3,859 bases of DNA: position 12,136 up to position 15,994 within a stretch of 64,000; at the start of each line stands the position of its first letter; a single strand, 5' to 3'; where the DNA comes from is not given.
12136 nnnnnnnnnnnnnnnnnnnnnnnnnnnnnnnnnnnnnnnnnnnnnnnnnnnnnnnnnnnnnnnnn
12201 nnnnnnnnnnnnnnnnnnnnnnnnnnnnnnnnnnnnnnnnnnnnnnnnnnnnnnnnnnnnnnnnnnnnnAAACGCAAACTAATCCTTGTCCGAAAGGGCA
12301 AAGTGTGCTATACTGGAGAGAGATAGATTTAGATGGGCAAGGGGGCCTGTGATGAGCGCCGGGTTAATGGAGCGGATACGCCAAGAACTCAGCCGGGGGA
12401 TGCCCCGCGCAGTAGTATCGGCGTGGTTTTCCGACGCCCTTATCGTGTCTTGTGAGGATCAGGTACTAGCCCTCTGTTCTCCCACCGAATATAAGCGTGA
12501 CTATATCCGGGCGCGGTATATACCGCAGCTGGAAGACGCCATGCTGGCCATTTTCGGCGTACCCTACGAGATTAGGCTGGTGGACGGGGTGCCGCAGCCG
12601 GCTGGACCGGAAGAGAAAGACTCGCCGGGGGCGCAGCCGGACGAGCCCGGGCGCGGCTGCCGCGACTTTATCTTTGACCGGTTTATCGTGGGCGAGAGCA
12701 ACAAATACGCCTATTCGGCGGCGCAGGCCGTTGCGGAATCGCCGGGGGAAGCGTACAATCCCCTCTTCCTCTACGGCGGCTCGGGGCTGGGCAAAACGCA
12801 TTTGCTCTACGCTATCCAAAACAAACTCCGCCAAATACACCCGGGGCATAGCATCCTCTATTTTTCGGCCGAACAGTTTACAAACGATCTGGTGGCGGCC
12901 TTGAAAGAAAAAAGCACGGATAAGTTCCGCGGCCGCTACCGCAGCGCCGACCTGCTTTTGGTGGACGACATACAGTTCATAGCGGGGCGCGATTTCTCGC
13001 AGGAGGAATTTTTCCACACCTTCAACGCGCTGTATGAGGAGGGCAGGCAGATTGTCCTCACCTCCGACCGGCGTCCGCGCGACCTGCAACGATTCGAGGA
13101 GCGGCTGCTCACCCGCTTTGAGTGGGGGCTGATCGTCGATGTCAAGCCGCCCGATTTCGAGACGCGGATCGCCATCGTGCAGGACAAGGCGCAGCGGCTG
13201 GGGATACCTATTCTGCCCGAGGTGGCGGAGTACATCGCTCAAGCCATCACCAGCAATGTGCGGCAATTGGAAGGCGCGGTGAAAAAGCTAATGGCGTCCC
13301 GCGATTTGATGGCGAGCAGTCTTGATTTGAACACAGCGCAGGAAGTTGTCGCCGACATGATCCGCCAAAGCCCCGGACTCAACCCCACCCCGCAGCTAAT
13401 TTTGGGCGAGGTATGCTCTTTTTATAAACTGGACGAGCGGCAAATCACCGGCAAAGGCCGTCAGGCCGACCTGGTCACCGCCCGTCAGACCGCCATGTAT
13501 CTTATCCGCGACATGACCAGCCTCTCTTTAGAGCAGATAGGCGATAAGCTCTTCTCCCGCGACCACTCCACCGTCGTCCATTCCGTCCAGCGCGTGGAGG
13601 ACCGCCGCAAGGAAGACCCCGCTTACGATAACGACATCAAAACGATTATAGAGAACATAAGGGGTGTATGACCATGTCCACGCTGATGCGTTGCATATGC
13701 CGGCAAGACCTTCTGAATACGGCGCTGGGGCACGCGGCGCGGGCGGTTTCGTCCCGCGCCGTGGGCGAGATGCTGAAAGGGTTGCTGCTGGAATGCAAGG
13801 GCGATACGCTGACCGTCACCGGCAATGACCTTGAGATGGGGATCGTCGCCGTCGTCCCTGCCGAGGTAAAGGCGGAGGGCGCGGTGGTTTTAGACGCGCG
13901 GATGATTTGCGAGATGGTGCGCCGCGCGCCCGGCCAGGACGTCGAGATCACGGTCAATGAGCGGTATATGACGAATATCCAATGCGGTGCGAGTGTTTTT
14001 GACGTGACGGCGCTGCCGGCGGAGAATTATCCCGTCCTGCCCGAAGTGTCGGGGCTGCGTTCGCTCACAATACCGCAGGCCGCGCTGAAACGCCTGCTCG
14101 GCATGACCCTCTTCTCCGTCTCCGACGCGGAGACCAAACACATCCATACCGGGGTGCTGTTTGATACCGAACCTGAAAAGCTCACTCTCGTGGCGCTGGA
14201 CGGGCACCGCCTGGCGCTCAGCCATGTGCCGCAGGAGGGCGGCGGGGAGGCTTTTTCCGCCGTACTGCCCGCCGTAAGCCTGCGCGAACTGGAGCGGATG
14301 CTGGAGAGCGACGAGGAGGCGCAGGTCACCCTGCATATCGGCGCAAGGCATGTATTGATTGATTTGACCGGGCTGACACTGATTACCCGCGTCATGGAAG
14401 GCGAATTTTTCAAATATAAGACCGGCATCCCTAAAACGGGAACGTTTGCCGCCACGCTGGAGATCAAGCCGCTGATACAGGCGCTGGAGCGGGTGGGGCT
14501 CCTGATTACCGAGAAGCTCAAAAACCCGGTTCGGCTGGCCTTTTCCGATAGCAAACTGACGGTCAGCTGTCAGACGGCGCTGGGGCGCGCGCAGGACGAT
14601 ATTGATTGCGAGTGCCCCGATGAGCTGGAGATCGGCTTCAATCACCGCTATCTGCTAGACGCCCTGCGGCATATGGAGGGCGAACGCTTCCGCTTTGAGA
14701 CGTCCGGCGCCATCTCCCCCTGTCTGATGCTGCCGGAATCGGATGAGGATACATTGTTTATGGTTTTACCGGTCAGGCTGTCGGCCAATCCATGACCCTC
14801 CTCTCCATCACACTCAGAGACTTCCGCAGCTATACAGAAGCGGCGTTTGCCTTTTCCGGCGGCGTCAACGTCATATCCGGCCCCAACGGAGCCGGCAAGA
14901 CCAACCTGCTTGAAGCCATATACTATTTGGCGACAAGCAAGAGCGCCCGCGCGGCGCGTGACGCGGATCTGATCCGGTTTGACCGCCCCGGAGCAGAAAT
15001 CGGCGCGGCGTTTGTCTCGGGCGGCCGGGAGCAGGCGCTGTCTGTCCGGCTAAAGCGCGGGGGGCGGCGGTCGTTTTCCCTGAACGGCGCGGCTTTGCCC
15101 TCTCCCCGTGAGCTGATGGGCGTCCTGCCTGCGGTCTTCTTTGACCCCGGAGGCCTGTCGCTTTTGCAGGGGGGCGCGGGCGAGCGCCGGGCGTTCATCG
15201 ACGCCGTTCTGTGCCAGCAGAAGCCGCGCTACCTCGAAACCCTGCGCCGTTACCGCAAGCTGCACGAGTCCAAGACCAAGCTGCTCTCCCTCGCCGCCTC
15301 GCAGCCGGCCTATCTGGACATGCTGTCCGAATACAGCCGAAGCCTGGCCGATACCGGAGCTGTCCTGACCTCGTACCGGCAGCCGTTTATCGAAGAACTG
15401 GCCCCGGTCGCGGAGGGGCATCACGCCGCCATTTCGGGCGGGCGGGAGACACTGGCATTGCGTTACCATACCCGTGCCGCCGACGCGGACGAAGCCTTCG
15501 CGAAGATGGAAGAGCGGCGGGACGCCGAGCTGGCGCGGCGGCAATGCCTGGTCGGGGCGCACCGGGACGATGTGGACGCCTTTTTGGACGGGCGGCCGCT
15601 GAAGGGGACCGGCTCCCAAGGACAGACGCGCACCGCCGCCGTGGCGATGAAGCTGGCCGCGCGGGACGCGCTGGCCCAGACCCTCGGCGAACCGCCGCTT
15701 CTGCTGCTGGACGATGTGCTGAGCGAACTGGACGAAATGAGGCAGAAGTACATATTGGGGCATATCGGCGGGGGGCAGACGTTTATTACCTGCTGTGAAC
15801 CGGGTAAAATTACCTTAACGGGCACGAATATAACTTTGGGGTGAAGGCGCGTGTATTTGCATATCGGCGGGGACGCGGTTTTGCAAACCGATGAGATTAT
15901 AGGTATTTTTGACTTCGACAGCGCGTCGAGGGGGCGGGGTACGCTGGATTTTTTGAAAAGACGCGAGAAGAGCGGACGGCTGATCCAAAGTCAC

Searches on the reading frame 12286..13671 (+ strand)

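Call 17: search_protein_families(library=pfam, proteins=[window:12286-13671:+], max_evalue=0.00001)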
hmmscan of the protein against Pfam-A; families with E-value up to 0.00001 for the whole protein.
window:12286-13671:+ (461 aa): 3 families
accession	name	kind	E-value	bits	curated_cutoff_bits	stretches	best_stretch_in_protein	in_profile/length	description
PF00308.24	Bac_DnaA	-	3.4e-65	219.6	23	1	127-285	4-162/162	Bacterial DnaA ATPAse domain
PF08299.17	Bac_DnaA_C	-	1.5e-22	79.9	31.5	1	370-437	2-69/69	Bacterial dnaA protein helix-turn-helix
PF01695.23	IstB_IS21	-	1.5e-09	38.2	24.1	1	160-262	95-194/238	IstB-like ATP binding protein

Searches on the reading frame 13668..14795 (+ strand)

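Call 17: search_protein_families(library=pfam, proteins=[window:13668-14795:+], max_evalue=0.00001)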
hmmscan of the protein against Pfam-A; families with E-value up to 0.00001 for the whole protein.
window:13668-14795:+ (375 aa): 3 families
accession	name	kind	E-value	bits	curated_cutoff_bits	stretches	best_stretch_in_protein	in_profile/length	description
PF00712.24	DNA_pol3_beta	-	3e-31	108.5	24.4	1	8-125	2-120/120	DNA polymerase III beta subunit, N-terminal domain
PF02767.21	DNA_pol3_beta_2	-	2.1e-23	83.3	27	1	134-247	1-114/116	DNA polymerase III beta subunit, central domain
PF02768.20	DNA_pol3_beta_3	-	1.6e-19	70.3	27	1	254-370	4-121/121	DNA polymerase III beta subunit, C-terminal domain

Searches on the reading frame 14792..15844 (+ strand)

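Call 17: search_protein_families(library=pfam, proteins=[window:14792-15844:+], max_evalue=0.00001)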
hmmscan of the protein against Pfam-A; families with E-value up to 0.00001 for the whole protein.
window:14792-15844:+ (350 aa): 5 families
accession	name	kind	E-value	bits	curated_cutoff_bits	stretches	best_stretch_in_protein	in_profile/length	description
PF02463.25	SMC_N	-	4.2e-21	75.8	40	1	3-325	2-183/220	RecF/RecN/SMC N terminal domain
PF13476.12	AAA_23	-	3.1e-14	54.5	27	1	5-169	1-108/201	AAA domain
PF13175.12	AAA_15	-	3.4e-09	37.2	32.1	1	1-51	1-51/374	AAA ATPase domain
PF13304.12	AAA_21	-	6.2e-07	30.2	27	1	25-55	1-29/304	AAA domain, putative AbiEii toxin, Type IV TA system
PF13514.12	AAA_27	-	3.5e-06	27.2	22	1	1-103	1-103/206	AAA domain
